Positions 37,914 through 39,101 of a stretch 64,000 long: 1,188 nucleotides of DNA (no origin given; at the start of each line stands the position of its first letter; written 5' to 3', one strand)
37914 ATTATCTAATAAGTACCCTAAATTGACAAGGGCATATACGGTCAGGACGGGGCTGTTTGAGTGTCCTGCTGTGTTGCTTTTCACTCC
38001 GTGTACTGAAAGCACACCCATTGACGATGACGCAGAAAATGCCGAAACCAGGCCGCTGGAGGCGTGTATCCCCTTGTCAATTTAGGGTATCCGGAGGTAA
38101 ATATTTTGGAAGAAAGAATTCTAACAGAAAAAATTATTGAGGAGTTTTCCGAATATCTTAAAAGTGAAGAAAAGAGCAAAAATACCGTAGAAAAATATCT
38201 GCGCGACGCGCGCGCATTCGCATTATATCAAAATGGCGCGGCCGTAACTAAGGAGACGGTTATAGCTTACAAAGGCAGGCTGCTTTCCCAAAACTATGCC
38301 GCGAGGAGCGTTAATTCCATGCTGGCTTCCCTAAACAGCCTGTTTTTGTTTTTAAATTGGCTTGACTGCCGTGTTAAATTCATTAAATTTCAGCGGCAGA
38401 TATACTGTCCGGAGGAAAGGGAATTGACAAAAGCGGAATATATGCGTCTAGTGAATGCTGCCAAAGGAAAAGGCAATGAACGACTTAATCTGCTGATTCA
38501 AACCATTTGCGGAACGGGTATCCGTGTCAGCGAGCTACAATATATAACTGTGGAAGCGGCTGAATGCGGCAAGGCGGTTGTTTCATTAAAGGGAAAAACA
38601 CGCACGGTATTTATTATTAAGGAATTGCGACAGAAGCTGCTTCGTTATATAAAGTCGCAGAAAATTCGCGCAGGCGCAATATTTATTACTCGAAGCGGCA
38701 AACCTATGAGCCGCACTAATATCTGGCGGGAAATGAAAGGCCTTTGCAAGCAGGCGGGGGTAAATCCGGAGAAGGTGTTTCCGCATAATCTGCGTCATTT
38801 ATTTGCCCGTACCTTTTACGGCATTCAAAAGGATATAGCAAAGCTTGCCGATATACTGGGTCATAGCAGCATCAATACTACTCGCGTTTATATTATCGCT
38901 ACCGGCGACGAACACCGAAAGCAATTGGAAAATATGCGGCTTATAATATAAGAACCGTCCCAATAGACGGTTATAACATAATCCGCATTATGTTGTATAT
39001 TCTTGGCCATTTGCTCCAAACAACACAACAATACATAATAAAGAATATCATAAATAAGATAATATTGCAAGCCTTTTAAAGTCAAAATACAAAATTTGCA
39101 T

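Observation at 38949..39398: Three-site inverted-repeat DNA switch between a tyrosine recombinase and a large LRR surface-protein gene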

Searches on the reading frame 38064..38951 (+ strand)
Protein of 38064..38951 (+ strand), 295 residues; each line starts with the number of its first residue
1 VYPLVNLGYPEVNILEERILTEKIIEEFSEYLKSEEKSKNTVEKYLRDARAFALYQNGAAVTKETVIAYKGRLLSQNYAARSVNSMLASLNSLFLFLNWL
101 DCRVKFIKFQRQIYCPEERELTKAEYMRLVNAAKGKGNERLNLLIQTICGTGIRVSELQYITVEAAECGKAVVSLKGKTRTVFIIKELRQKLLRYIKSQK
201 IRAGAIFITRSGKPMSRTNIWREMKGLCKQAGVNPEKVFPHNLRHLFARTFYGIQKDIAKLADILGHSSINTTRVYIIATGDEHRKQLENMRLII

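Call 7: search_protein_families(library=pfam, proteins=[window:38064-38951:+])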
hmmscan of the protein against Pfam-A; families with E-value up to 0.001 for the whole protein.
window:38064-38951:+ (295 aa): 4 families
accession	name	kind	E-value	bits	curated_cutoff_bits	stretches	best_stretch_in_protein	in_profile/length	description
PF00589.27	Phage_integrase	-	8.7e-27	94.4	27.1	1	121-277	3-166/172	Phage integrase family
PF02899.23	Phage_int_SAM_1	-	3e-09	37.4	22.3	1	25-98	1-80/83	Phage integrase, N-terminal SAM-like domain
PF13495.12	Phage_int_SAM_4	-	1.6e-05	25.6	27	1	25-94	2-75/85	Phage integrase, N-terminal SAM-like domain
PF13102.12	Phage_int_SAM_5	-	0.00074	20.3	22.3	0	20-52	46-78/98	Phage integrase SAM-like domain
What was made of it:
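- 38106..38951 (+): Xer-like tyrosine recombinase gene (281 aa from TTG 38106; an ORF call from GTG 38064 gives 295 aa). This is the presumed invertase. Pfam Phage_integrase 8.7e-27 plus SAM_1 (call 7).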

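Call 8: search_protein_families(library=ncbifam, proteins=[window:38064-38951:+])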
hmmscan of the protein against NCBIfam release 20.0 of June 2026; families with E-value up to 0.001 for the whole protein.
window:38064-38951:+ (295 aa): 10 families
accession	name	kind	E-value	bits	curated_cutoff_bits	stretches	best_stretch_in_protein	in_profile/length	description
NF040815.2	recomb_XerA_Arch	equivalog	2.4e-42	145.3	220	1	26-286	1-261/263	site-specific tyrosine recombinase/integron integrase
NF001399.0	PRK00283.1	subfamily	3.2e-34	118.5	279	1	22-285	6-289/300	tyrosine recombinase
TIGR02225.1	recomb_XerD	equivalog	7.3e-34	117.4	329.6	1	26-281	1-276/290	site-specific tyrosine recombinase XerD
TIGR02224.1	recomb_XerC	equivalog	9.4e-32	110.6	335.15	1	26-281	1-279/295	tyrosine recombinase XerC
NF003462.0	PRK05084.1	equivalog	1.2e-17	63.7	267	1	138-291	194-356/360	tyrosine recombinase XerS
TIGR02249.1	integrase_gron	subfamily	4.1e-17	62.5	265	2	24-199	1-180/315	integron integrase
NF007371.0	PRK09871.1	subfamily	2.6e-10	40.1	222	1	120-278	6-173/198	tyrosine-type DNA invertase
NF002331.0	PRK01287.1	subfamily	3.7e-09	36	371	1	23-277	28-310/365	site-specific tyrosine recombinase XerC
NF011946.0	PRK15417.1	equivalog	1.2e-08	34.5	435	1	216-277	253-313/337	integron integrase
NF007370.0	PRK09870.1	subfamily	4.2e-07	29.8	221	1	121-278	13-178/200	tyrosine-type DNA invertase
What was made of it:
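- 38106..38951 (+): NCBIfam Xer models match below their cut-offs (call 8).
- On XerC/XerD chromosome-dimer resolution: XerD scores 117 bits against a cut-off of 330, XerC 111 against 335, and XerA 145 against 220 (call 8).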

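Call 10: find_encoding_contigs(protein=window:38064-38951:+, flank=4000, max_places=10)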
Protein window:38064-38951:+ (295 aa): 1 contig read that carries it; 1 place shown.
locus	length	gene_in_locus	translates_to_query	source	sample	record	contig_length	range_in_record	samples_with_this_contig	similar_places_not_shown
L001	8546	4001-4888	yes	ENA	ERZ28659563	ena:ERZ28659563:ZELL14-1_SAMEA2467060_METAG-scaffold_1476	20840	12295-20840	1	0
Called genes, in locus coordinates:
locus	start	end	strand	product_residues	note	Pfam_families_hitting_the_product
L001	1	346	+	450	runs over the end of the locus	PF01595:CNNM, PF00571:CBS, PF03471:CorC_HlyC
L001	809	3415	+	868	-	PF00403:HMA, PF00122:E1-E2_ATPase, PF00702:Hydrolase, PF08282:Hydrolase_3 (faint), PF00403:HMA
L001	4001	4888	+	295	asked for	PF02899:Phage_int_SAM_1, PF13495:Phage_int_SAM_4 (weak), PF00589:Phage_integrase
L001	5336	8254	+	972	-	PF13306:LRR_5, PF18676:MBG_2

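Call 15: find_homologous_proteins(query=window:38064-38951:+, max_evalue=1e-30)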
Query window:38064-38951:+ (295 aa): 8000 proteins with E <= 1e-30 among 8000 candidates; the best 120 are listed.
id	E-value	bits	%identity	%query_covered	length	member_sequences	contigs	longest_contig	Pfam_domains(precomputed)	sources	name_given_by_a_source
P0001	5.3e-177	605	99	95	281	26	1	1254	PF13495.13,PF00589.28,PF02899.24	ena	-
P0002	1.0e-151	522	80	97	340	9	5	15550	PF13495.13,PF00589.28,PF02899.24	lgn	-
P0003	4.3e-151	520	82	95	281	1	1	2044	PF13495.13,PF00589.28,PF02899.24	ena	-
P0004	1.9e-150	518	83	95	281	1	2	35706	PF13495.13,PF00589.28,PF02899.24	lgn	-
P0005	2.1e-150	518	82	95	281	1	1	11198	PF13495.13,PF00589.28,PF02899.24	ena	-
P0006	1.5e-149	515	81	95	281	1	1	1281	PF13495.13,PF00589.28,PF02899.24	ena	-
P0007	2.1e-148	511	80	95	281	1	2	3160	PF13495.13,PF00589.28,PF02899.24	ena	-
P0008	3.0e-148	511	80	95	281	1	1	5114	PF13495.13,PF00589.28,PF02899.24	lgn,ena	-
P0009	5.4e-148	510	82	95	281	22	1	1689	PF13495.13,PF00589.28,PF02899.24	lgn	-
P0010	6.3e-148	510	80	95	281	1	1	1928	PF13495.13,PF00589.28,PF02899.24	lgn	-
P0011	8.0e-148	509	81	95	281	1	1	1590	PF13495.13,PF00589.28,PF02899.24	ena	-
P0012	8.3e-148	509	81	95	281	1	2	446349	PF13495.13,PF00589.28,PF02899.24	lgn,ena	-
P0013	1.0e-147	509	80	95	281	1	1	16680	PF00589.28,PF02899.24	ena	-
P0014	1.0e-147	509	81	95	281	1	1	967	PF13495.13,PF00589.28,PF02899.24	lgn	-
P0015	1.7e-147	508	80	95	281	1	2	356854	PF13495.13,PF00589.28,PF02899.24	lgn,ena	-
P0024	1.8e-146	505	81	95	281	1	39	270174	PF13495.13,PF00589.28,PF02899.24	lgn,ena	-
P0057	2.7e-145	501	80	95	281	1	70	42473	PF13495.13,PF00589.28,PF02899.24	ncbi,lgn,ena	-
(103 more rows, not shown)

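Call 16: find_encoding_contigs(protein=P0001, flank=4000, max_places=10)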
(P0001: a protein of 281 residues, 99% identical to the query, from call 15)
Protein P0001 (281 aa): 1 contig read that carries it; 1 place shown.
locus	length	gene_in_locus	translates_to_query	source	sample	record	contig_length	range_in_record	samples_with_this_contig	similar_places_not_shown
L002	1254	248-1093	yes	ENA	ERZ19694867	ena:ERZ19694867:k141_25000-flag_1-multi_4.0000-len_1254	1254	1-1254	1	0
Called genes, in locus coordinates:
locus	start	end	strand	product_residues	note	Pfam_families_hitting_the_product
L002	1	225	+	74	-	?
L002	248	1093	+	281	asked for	PF02899:Phage_int_SAM_1, PF13495:Phage_int_SAM_4 (weak), PF00589:Phage_integrase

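Call 17: list_cluster_members(proteins=[P0001])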
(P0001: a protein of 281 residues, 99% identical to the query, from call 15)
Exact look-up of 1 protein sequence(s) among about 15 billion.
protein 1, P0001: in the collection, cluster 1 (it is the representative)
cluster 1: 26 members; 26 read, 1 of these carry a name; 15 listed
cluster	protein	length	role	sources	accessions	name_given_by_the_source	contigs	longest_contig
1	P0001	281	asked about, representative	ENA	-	-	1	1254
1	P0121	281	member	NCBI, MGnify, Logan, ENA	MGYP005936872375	FL=1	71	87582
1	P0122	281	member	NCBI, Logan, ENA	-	-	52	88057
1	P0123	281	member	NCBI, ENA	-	-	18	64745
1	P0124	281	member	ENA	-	-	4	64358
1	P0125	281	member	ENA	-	-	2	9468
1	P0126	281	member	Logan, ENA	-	-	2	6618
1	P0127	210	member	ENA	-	-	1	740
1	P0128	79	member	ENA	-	-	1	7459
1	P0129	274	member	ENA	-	-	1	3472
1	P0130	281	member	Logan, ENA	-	-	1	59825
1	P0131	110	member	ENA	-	-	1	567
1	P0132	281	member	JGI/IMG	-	-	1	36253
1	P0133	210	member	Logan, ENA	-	-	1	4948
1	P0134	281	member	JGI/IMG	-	-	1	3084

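Call 18: find_encoding_contigs(protein=P0121, flank=2500, max_places=10)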
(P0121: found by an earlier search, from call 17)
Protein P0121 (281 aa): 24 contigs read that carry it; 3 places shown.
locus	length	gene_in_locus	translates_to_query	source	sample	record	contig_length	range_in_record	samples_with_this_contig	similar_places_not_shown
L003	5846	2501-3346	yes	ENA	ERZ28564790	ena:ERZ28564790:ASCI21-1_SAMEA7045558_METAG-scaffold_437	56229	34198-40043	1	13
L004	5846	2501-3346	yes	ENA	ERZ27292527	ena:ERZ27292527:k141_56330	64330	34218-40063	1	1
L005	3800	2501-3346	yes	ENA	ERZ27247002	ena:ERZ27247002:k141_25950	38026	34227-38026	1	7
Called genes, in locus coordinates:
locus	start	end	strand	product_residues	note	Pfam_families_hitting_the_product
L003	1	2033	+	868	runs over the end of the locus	PF00403:HMA, PF19803:DUF6286 (faint), PF00122:E1-E2_ATPase, PF00702:Hydrolase, PF08282:Hydrolase_3 (faint), PF00403:HMA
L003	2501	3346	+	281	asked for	PF02899:Phage_int_SAM_1, PF13495:Phage_int_SAM_4 (weak), PF00589:Phage_integrase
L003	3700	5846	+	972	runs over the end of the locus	PF13306:LRR_5, PF18676:MBG_2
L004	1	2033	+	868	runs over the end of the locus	PF00403:HMA, PF19803:DUF6286 (faint), PF00122:E1-E2_ATPase, PF00702:Hydrolase, PF08282:Hydrolase_3 (faint), PF00403:HMA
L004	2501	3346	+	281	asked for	PF02899:Phage_int_SAM_1, PF13495:Phage_int_SAM_4 (weak), PF00589:Phage_integrase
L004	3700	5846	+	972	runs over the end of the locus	PF13306:LRR_5, PF18676:MBG_2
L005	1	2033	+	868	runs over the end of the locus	PF00403:HMA, PF19803:DUF6286 (faint), PF00122:E1-E2_ATPase, PF00702:Hydrolase, PF08282:Hydrolase_3 (faint), PF00403:HMA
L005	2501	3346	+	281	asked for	PF02899:Phage_int_SAM_1, PF13495:Phage_int_SAM_4 (weak), PF00589:Phage_integrase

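Call 19: find_encoding_contigs(protein=P0122, flank=2500, max_places=10)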
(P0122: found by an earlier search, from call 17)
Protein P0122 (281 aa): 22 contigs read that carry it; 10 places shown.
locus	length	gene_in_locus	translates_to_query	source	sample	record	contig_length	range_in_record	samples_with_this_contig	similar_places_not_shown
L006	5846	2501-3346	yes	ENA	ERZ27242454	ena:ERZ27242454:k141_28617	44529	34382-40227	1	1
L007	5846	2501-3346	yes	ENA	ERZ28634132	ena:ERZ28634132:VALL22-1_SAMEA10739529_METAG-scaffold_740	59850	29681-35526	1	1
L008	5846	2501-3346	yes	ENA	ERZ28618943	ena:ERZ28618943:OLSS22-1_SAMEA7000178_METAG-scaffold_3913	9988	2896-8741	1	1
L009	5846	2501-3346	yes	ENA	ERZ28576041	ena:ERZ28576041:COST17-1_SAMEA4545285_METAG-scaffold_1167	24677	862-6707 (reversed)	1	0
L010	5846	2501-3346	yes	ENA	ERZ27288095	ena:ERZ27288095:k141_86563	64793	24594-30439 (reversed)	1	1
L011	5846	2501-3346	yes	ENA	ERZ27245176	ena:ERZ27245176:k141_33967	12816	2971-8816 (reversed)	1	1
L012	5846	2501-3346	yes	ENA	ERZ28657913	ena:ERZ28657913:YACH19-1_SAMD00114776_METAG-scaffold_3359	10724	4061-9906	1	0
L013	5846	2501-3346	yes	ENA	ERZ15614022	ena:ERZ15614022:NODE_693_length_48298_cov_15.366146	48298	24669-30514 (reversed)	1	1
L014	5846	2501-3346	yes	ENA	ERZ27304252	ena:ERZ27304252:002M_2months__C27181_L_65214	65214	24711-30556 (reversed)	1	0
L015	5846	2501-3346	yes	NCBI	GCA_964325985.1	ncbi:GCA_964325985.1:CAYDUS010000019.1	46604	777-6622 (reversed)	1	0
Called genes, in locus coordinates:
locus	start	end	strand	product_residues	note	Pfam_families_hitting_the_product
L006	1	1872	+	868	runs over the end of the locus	PF00403:HMA, PF00122:E1-E2_ATPase, PF00702:Hydrolase, PF08282:Hydrolase_3 (faint), PF00403:HMA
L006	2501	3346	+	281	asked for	PF02899:Phage_int_SAM_1, PF13495:Phage_int_SAM_4 (weak), PF00589:Phage_integrase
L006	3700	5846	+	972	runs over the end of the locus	PF13306:LRR_5, PF18676:MBG_2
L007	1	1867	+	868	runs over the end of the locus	PF00403:HMA, PF00122:E1-E2_ATPase, PF00702:Hydrolase, PF08282:Hydrolase_3 (faint), PF00403:HMA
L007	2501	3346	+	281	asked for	PF02899:Phage_int_SAM_1, PF13495:Phage_int_SAM_4 (weak), PF00589:Phage_integrase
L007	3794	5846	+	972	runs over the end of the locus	PF13306:LRR_5, PF18676:MBG_2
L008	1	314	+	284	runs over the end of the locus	PF00165:HTH_AraC (faint), PF12833:HTH_18, PF06445:GyrI-like, PF14526:Cass2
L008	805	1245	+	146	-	PF08281:Sigma70_r4_2, PF04545:Sigma70_r4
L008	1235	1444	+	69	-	PF12645:HTH_16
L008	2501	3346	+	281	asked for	PF02899:Phage_int_SAM_1, PF13495:Phage_int_SAM_4 (weak), PF00589:Phage_integrase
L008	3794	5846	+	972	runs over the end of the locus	PF13306:LRR_5, PF18676:MBG_2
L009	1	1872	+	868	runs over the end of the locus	PF00403:HMA, PF00122:E1-E2_ATPase, PF00702:Hydrolase, PF08282:Hydrolase_3 (faint), PF00403:HMA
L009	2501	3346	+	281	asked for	PF02899:Phage_int_SAM_1, PF13495:Phage_int_SAM_4 (weak), PF00589:Phage_integrase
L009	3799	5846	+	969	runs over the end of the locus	?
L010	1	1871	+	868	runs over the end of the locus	PF00403:HMA, PF00122:E1-E2_ATPase, PF00702:Hydrolase, PF08282:Hydrolase_3 (faint), PF00403:HMA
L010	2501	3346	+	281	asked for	PF02899:Phage_int_SAM_1, PF13495:Phage_int_SAM_4 (weak), PF00589:Phage_integrase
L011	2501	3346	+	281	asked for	PF02899:Phage_int_SAM_1, PF13495:Phage_int_SAM_4 (weak), PF00589:Phage_integrase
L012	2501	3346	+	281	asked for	PF02899:Phage_int_SAM_1, PF13495:Phage_int_SAM_4 (weak), PF00589:Phage_integrase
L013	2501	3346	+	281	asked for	PF02899:Phage_int_SAM_1, PF13495:Phage_int_SAM_4 (weak), PF00589:Phage_integrase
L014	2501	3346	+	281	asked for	PF02899:Phage_int_SAM_1, PF13495:Phage_int_SAM_4 (weak), PF00589:Phage_integrase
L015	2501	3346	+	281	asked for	PF02899:Phage_int_SAM_1, PF13495:Phage_int_SAM_4 (weak), PF00589:Phage_integrase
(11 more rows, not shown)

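Call 27: find_encoding_contigs(protein=P0123, flank=2500, max_places=10)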
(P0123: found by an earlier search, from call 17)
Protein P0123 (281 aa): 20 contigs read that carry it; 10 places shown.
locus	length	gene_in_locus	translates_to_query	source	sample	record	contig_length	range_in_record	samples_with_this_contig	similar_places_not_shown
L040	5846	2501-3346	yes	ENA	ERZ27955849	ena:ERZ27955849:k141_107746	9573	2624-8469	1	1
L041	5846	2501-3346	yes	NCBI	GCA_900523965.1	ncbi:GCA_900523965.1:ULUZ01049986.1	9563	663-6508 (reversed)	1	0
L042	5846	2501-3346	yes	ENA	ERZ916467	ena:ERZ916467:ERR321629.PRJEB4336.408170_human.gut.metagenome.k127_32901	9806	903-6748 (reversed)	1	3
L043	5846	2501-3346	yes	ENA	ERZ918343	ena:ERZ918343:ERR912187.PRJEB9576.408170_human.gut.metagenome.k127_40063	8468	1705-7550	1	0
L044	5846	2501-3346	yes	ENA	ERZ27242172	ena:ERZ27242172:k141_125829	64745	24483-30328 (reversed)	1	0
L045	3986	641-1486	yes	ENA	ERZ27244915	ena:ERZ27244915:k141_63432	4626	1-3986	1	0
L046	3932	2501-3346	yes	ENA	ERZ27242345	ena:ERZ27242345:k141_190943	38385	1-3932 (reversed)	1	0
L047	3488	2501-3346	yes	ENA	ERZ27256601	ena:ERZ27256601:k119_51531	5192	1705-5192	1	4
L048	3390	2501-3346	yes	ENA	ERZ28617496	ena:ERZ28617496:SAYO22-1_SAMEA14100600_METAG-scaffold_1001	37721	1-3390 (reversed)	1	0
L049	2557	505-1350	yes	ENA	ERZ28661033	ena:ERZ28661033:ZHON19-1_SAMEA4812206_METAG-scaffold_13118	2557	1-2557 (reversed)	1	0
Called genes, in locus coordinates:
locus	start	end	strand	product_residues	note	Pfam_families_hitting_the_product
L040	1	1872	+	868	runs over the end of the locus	PF00403:HMA, PF19803:DUF6286 (faint), PF00122:E1-E2_ATPase, PF00702:Hydrolase, PF08282:Hydrolase_3 (faint), PF00403:HMA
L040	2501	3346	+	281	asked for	PF02899:Phage_int_SAM_1, PF13495:Phage_int_SAM_4 (weak), PF00589:Phage_integrase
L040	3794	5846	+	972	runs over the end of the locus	PF13306:LRR_5, PF18676:MBG_2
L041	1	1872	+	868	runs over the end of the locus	PF00403:HMA, PF19803:DUF6286 (faint), PF00122:E1-E2_ATPase, PF00702:Hydrolase, PF08282:Hydrolase_3 (faint), PF00403:HMA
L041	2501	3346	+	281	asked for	PF02899:Phage_int_SAM_1, PF13495:Phage_int_SAM_4 (weak), PF00589:Phage_integrase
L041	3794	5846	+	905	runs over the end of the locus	?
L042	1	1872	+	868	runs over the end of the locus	PF00403:HMA, PF19803:DUF6286 (faint), PF00122:E1-E2_ATPase, PF00702:Hydrolase, PF08282:Hydrolase_3 (faint), PF00403:HMA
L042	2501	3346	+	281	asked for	PF02899:Phage_int_SAM_1, PF13495:Phage_int_SAM_4 (weak), PF00589:Phage_integrase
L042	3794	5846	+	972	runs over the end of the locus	PF13306:LRR_5, PF18676:MBG_2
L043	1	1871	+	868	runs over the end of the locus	PF00403:HMA, PF19803:DUF6286 (faint), PF00122:E1-E2_ATPase, PF00702:Hydrolase, PF08282:Hydrolase_3 (faint), PF00403:HMA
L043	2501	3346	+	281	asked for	PF02899:Phage_int_SAM_1, PF13495:Phage_int_SAM_4 (weak), PF00589:Phage_integrase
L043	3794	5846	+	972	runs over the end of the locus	PF13306:LRR_5, PF18676:MBG_2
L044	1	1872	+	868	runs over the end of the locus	PF00403:HMA, PF19803:DUF6286 (faint), PF00122:E1-E2_ATPase, PF00702:Hydrolase, PF08282:Hydrolase_3 (faint), PF00403:HMA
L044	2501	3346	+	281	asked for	PF02899:Phage_int_SAM_1, PF13495:Phage_int_SAM_4 (weak), PF00589:Phage_integrase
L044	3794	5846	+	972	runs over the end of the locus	PF13306:LRR_5, PF18676:MBG_2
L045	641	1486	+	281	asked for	PF02899:Phage_int_SAM_1, PF13495:Phage_int_SAM_4 (weak), PF00589:Phage_integrase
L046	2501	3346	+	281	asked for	PF02899:Phage_int_SAM_1, PF13495:Phage_int_SAM_4 (weak), PF00589:Phage_integrase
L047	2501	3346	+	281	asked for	PF02899:Phage_int_SAM_1, PF13495:Phage_int_SAM_4 (weak), PF00589:Phage_integrase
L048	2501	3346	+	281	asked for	PF02899:Phage_int_SAM_1, PF13495:Phage_int_SAM_4 (weak), PF00589:Phage_integrase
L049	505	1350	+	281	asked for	PF02899:Phage_int_SAM_1, PF13495:Phage_int_SAM_4 (weak), PF00589:Phage_integrase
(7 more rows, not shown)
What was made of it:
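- On MITE / small transposon: It sits at a fixed position in all strains (calls 18, 19, 27).
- The locus is at the same chromosomal position (CopA - recombinase - LRR) in all strains (calls 10, 18, 19, 27).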

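Call 28: find_encoding_contigs(protein=P0124, flank=2500, max_places=10)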
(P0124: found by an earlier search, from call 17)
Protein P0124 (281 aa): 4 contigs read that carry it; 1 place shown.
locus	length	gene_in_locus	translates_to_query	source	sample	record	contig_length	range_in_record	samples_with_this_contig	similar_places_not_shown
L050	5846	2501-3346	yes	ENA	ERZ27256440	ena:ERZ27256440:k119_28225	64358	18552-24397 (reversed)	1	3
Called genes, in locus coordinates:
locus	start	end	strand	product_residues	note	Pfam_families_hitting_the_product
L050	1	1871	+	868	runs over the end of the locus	PF00403:HMA, PF00122:E1-E2_ATPase, PF00702:Hydrolase, PF08282:Hydrolase_3 (faint), PF00403:HMA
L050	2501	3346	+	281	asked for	PF02899:Phage_int_SAM_1, PF13495:Phage_int_SAM_4 (weak), PF00589:Phage_integrase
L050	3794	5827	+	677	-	PF13306:LRR_5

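Call 48: search_solved_structures(query=window:38106-38951:+, max_evalue=0.00001)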
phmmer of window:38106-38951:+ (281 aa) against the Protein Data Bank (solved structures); distinct sequences matched with E-value up to 0.00001: 7.
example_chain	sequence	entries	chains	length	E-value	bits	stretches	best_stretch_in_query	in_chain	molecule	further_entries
4a8e_A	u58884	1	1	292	1.8e-28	103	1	2-273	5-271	PROBABLE TYROSINE RECOMBINASE XERC-LIKE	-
5hxy_A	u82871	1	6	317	9.2e-18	67.9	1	7-264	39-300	Tyrosine recombinase XerA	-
1a0p_A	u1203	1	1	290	1.5e-14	57.3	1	11-269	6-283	SITE-SPECIFIC RECOMBINASE XERD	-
5dcf_A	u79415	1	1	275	1.3e-12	51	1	126-274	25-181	Tyrosine recombinase XerD,DNA translocase FtsK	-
5jjv_A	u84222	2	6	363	5.9e-11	45.6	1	119-263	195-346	Tyrosine recombinase XerH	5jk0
9i5v_14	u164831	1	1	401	1.9e-08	37.4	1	125-269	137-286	Ribosome-associated translation inhibitor RaiA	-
2a3v_A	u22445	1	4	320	6e-08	35.8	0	201-263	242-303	site-specific recombinase IntI4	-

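Call 52: find_encoding_contigs(protein=P0004, flank=2500, max_places=4)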
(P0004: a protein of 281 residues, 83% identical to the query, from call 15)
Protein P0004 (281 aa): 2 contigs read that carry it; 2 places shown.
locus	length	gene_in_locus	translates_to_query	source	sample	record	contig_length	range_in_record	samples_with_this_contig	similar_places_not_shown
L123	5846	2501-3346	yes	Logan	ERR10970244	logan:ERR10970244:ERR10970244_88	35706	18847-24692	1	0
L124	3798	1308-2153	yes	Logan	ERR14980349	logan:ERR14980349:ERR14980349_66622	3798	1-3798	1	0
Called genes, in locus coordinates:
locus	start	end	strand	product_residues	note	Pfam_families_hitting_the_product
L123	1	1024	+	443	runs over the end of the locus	-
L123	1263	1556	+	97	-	-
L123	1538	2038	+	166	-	-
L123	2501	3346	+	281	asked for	PF02899:Phage_int_SAM_1, PF13495:Phage_int_SAM_4 (weak), PF00589:Phage_integrase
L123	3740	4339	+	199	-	PF10502:Peptidase_S26, PF00717:Peptidase_S24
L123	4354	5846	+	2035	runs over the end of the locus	PF05257:CHAP (weak), PF17802:SpaA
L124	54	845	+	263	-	-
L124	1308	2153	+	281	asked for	PF02899:Phage_int_SAM_1, PF13495:Phage_int_SAM_4 (weak), PF00589:Phage_integrase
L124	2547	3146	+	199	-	PF10502:Peptidase_S26, PF00717:Peptidase_S24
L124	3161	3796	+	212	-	?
